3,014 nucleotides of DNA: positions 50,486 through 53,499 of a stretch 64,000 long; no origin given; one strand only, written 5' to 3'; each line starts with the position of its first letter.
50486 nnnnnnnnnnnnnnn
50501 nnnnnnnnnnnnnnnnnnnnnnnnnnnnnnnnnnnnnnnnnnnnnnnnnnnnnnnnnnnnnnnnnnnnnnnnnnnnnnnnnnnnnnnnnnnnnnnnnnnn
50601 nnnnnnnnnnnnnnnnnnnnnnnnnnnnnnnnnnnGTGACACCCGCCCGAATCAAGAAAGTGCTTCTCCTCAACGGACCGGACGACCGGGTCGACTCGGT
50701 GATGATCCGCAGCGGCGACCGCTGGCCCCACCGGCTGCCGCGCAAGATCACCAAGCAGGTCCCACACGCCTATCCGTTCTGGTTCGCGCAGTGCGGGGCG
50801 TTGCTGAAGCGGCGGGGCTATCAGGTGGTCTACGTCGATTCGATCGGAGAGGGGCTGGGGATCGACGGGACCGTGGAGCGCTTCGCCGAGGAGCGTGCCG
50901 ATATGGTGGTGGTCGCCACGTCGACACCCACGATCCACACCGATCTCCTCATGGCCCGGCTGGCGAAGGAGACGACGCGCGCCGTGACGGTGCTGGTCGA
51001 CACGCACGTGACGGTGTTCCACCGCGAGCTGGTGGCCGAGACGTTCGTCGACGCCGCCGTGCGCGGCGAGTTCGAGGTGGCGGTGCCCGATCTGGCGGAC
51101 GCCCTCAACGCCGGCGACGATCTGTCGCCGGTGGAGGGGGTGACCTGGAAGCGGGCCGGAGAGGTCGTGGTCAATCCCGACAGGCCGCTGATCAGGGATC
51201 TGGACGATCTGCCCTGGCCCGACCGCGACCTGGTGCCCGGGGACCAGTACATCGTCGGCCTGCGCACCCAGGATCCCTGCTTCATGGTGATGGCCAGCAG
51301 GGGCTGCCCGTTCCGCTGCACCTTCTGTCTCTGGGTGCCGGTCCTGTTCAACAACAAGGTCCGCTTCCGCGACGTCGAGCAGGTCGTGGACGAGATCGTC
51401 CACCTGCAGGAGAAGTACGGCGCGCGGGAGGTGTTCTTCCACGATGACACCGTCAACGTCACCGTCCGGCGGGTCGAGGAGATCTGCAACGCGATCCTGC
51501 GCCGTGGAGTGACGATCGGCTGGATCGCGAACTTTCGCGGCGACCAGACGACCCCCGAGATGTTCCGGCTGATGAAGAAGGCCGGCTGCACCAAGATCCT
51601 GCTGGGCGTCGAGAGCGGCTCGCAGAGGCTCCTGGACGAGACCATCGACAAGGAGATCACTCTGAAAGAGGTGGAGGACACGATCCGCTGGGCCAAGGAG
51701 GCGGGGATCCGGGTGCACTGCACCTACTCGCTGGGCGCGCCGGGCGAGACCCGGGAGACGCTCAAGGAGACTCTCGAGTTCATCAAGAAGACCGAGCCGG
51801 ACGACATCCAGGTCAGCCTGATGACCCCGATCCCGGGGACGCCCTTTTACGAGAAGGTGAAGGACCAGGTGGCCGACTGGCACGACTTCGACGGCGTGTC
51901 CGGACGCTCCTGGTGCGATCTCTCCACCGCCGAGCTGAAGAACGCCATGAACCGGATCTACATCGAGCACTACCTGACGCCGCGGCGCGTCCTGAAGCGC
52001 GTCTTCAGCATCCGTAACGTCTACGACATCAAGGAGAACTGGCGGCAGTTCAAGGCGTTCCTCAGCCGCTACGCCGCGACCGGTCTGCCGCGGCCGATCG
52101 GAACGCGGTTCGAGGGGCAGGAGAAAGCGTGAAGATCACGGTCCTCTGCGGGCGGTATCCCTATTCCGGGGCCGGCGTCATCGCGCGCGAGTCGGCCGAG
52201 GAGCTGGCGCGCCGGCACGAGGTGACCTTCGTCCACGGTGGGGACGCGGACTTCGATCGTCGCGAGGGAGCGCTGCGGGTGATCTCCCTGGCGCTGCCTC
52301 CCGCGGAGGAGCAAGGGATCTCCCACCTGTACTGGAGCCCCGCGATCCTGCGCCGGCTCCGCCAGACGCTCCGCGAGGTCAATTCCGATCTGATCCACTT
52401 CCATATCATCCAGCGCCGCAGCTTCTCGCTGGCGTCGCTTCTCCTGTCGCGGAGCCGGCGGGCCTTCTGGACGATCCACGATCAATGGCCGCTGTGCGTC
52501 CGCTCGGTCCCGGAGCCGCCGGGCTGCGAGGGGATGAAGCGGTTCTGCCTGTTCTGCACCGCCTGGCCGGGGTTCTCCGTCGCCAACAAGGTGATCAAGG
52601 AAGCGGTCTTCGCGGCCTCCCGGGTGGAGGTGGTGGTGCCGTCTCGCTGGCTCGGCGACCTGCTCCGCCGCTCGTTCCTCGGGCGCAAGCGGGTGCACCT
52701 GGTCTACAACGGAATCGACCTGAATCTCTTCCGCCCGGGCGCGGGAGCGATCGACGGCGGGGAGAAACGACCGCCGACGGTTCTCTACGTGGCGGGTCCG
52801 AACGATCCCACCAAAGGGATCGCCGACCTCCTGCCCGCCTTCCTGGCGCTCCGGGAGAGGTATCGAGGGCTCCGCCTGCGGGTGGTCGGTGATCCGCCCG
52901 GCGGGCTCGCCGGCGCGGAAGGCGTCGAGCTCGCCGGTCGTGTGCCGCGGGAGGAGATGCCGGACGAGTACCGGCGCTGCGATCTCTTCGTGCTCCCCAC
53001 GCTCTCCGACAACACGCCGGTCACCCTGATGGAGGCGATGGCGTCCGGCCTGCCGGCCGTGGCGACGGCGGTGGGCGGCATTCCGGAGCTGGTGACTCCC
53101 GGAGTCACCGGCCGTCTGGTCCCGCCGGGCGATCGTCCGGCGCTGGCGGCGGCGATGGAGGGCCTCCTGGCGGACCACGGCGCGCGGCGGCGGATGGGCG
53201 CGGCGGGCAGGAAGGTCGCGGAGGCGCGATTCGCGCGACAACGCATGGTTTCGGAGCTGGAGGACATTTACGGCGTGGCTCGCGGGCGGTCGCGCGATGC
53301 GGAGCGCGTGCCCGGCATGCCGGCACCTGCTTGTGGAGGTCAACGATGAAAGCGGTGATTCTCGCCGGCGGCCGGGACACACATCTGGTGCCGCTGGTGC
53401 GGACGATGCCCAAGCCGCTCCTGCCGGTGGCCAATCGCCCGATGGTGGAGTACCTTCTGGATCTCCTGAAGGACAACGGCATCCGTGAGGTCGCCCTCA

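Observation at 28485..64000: About 35 kb translationally coupled glycan operon combining Wzx/Wzy-type export with three radical SAM enzymes and multiple GT-C glycosyltransferases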

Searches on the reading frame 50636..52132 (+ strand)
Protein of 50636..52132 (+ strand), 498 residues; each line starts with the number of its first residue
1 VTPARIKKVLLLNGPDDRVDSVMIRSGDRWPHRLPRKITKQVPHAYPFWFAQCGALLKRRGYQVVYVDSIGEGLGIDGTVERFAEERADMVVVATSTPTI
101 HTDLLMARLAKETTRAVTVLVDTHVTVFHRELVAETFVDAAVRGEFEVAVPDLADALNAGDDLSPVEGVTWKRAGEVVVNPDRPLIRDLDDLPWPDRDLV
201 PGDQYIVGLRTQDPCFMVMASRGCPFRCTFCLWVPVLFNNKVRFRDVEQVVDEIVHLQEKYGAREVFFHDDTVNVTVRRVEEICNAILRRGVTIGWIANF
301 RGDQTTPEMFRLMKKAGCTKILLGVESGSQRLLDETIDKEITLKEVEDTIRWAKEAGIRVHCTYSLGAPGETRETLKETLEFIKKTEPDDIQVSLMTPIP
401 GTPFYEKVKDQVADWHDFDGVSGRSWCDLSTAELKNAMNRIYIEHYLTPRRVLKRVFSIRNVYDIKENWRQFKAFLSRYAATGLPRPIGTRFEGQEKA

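Call 9: search_protein_families(library=pfam, proteins=[window:50636-52132:+], max_evalue=0.01)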
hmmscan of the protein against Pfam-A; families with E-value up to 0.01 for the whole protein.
window:50636-52132:+ (498 aa): 2 families
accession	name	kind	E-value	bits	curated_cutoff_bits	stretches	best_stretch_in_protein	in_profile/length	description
PF04055.27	Radical_SAM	-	2.1e-26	93.5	29.5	1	221-383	4-166/166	Radical SAM superfamily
PF02310.24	B12-binding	-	3.3e-10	40.3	32.1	1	46-153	13-120/121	B12 binding domain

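Call 12: search_protein_families(library=ncbifam, proteins=[window:50636-52132:+], max_evalue=0.01)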
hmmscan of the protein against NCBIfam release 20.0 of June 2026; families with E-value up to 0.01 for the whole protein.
window:50636-52132:+ (498 aa): 36 families (the best 25 are shown)
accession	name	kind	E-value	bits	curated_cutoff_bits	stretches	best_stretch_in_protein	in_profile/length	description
TIGR03471.1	HpnJ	equivalog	2e-72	244.6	577.6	1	44-476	31-464/472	hopanoid biosynthesis associated radical SAM protein HpnJ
TIGR02026.1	BchE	equivalog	1.8e-54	185.4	481.35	1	37-416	15-397/497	magnesium-protoporphyrin IX monomethyl ester anaerobic oxidative cyclase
NF050148.1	rSAM_ApyD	equivalog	9.9e-47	159.7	750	1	105-424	92-405/645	RiPP biosynthesis radical SAM protein ApyD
TIGR04479.1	bcpD_PhpK_rSAM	subfamily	1.3e-44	152.4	600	1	124-406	161-429/504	PhpK family radical SAM P-methyltransferase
TIGR04014.1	B12_SAM_MJ_0865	equivalog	4.1e-38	131.3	360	1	67-415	17-365/434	methyl-coenzyme M reductase glutamine C-methyltransferase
NF038361.1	rSAM_Sden_1168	equivalog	7.5e-37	127.1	575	1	105-408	159-473/560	Sden_1168 family B12-binding radical SAM P-methyltransferase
TIGR04385.1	B12_rSAM_cofa1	equivalog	1.5e-36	126.6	450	1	120-385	104-363/438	B12 lower ligand biosynthesis radical SAM protein BzaD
TIGR04072.2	rSAM_ladder_B12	equivalog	8.4e-36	123.5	360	2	217-386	182-349/443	lipid biosynthesis B12-binding/radical SAM protein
NF033070.1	rSAM_AprD4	equivalog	7.3e-34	117.4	500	1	76-411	66-393/456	AprD4 family radical SAM diol-dehydratase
TIGR04013.1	B12_SAM_MJ_1487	hypoth_equivalog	4.9e-29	101.3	251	1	84-416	38-365/382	TIGR04013 family B12-binding domain/radical SAM domain-containing protein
TIGR04367.1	HpnR_B12_rSAM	equivalog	6.9e-28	97.4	650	1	104-408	78-373/490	hopanoid C-3 methylase HpnR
TIGR04295.1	B12_rSAM_oligo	hypoth_equivalog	9.7e-27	93.7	400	1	43-345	22-322/422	TIGR04295 family B12-binding domain-containing radical SAM protein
TIGR03975.1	rSAM_ocin_1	subfamily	1.2e-22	80.2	281.85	1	76-385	117-429/606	RiPP maturation radical SAM C-methyltransferase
NF045585.1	rSAM_slr0320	equivalog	1e-20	73.7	775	1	209-386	229-409/511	photosystem II high light acclimation radical SAM protein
NF040546.1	rSAM_CUAEP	equivalog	1.4e-19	70.2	500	1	47-387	13-342/468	CUAEP/CCAEP-tail radical SAM (seleno)protein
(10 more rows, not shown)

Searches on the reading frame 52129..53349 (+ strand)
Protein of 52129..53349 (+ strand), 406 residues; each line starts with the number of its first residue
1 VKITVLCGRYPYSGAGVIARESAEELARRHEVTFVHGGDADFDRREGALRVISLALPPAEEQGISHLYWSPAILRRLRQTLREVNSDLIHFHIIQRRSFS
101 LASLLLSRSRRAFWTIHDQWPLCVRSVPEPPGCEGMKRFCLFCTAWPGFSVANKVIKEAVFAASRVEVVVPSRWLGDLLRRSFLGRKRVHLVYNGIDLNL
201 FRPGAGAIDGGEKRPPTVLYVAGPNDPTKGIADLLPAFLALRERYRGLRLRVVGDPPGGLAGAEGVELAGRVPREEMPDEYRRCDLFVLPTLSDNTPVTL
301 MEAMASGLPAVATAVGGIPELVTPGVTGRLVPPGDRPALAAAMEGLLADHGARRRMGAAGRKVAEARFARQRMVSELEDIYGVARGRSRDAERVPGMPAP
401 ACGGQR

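Call 10: search_protein_families(library=pfam, proteins=[window:52129-53349:+], max_evalue=0.01)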
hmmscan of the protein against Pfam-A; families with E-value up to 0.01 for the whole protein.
window:52129-53349:+ (406 aa): 6 families
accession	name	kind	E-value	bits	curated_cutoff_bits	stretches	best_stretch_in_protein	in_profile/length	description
PF13692.12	Glyco_trans_1_4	-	2.1e-31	109.5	27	1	216-349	2-142/142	Glycosyl transferases group 1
PF00534.26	Glycos_transf_1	-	6.3e-28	97.9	26.4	1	216-362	15-171/172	Glycosyl transferases group 1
PF13439.12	Glyco_transf_4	-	3.4e-18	66.7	28.5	1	13-199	2-169/170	Glycosyltransferase Family 4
PF13579.12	Glyco_trans_4_4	-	1.5e-13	51.8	29.7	1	13-195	1-158/158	Glycosyl transferase 4-like domain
PF13524.12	Glyco_trans_1_2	-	1.3e-10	41.8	25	1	240-374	8-139/144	Glycosyl transferase-like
PF20706.3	GT4-conflict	-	0.00021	20.8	26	1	184-362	169-370/385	Family 4 Glycosyltransferase in conflict systems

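Call 75: search_protein_families(library=ncbifam, proteins=[window:52129-53349:+], max_evalue=0.00001)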
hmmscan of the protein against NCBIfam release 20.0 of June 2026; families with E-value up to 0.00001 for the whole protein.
window:52129-53349:+ (406 aa): 21 families
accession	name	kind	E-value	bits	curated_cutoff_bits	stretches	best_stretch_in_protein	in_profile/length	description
TIGR03088.1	stp2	hypoth_equivalog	2.8e-36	125.4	409.05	1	184-381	157-370/374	TIGR03088 family PEP-CTERM/XrtA system glycosyltransferase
NF041876.1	EPS_EpsE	equivalog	6.2e-30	104.7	400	1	187-373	186-385/389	exopolysaccharide biosynthesis GT4 family glycosyltransferase EpsE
TIGR02149.1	glgA_Coryne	subfamily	7.5e-27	94.4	302.4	1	270-381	270-387/391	glycogen synthase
TIGR03999.1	thiol_BshA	equivalog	2.6e-21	76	273.7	1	168-382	148-371/375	N-acetyl-alpha-D-glucosaminyl L-malate synthase BshA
TIGR04063.1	stp3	hypoth_equivalog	8.1e-19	67.8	442.05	1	159-382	154-393/397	TIGR04063 family PEP-CTERM/XrtA system glycosyltransferase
TIGR03449.1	mycothiol_MshA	equivalog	1.9e-18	66.6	462.5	1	161-384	162-403/406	D-inositol-3-phosphate glycosyltransferase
NF053787.1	GlcN_PG_synth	equivalog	3e-13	49.3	480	1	167-381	146-356/361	N-acetylglucosaminyl phosphatidylglycerol synthase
NF038229.1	Glyco4_Geo_Pelo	equivalog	8.2e-13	48.1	400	1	216-382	162-334/338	GPMC system family 4 glycosyltransferase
NF012028.0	PRK15484.1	subfamily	2.8e-12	46.4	618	1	164-362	139-356/380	lipopolysaccharide N-acetylglucosaminyltransferase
TIGR04005.1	wcaL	equivalog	3.5e-12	45.9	537.6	1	266-378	281-400/406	colanic acid biosynthesis glycosyltransferase WcaL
NF047684.1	TeichurnBiosyTuaC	equivalog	9.6e-12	44.5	550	1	228-381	231-386/391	teichuronic acid biosynthesis protein TuaC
TIGR04047.1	MSMEG_0565_glyc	hypoth_equivalog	1.4e-11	44.1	259.85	1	266-366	259-357/373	MSMEG_0565 family glycosyltransferase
TIGR02472.1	sucr_P_syn_N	equivalog_domain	2e-09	36.8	576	1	276-375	329-432/439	sucrose-phosphate synthase, putative, glycosyltransferase domain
TIGR04157.1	glyco_rSAM_CFB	subfamily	1.3e-08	34.3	400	1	222-381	233-406/406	TIGR04157 family glycosyltransferase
NF038011.1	PelF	equivalog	7.3e-08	31.9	100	1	283-381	383-489/489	GT4 family glycosyltransferase PelF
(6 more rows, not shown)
